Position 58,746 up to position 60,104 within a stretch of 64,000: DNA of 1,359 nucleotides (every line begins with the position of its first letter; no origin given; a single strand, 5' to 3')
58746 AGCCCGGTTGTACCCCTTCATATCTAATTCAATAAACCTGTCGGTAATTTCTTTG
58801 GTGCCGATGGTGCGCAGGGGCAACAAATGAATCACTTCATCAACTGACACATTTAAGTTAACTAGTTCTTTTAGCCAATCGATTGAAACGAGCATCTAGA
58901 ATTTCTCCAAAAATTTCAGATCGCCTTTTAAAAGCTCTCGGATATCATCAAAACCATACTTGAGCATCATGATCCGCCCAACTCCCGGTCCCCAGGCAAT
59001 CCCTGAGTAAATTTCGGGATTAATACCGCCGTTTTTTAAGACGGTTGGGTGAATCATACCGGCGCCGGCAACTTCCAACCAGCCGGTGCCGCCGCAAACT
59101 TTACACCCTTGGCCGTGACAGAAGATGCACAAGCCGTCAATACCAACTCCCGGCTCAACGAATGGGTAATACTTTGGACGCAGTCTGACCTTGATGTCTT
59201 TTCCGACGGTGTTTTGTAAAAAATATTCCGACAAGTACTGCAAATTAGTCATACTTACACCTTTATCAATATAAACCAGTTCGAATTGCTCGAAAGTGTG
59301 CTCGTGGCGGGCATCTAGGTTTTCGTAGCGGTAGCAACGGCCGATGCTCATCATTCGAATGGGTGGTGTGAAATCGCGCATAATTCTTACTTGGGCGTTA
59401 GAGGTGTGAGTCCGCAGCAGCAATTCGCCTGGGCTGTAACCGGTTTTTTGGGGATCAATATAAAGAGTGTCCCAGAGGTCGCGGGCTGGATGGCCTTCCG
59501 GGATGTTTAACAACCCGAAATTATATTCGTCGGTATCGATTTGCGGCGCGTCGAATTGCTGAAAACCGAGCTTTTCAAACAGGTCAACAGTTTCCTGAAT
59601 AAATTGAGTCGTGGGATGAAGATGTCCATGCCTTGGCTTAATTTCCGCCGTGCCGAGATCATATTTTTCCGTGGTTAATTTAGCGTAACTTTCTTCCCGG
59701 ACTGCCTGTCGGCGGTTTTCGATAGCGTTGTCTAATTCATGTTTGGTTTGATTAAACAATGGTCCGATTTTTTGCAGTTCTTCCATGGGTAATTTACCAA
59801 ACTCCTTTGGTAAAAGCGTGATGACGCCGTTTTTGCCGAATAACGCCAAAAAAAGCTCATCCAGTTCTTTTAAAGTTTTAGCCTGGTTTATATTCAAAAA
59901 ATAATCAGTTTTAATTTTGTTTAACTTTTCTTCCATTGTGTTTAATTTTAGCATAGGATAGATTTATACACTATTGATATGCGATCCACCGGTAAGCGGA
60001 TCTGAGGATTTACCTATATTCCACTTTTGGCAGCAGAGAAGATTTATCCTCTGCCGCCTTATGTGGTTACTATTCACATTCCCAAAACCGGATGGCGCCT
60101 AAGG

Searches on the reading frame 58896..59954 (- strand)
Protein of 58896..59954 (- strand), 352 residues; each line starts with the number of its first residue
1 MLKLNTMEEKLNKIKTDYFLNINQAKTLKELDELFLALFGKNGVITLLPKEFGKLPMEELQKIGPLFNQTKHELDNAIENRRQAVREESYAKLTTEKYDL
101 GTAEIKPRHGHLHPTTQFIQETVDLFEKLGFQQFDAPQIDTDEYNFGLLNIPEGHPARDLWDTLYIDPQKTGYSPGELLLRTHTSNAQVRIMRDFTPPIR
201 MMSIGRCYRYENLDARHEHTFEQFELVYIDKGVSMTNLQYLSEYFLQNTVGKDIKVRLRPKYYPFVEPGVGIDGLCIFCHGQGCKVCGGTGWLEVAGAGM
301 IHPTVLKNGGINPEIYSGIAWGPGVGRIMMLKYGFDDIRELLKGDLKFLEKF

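Call 42: search_protein_families(library=pfam, proteins=[window:58896-59954:-], max_evalue=0.0001)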
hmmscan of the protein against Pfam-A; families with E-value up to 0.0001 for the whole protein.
window:58896-59954:- (352 aa): 2 families
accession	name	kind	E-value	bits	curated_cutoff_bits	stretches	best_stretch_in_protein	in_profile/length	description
PF01409.25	tRNA-synt_2d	-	5.7e-81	272.1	19.8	1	98-352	2-246/246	tRNA synthetases class II core domain (F)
PF02912.23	Phe_tRNA-synt_N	-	9e-13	48.4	22.3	1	26-89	1-64/69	Aminoacyl tRNA synthetase class II, N-terminal domain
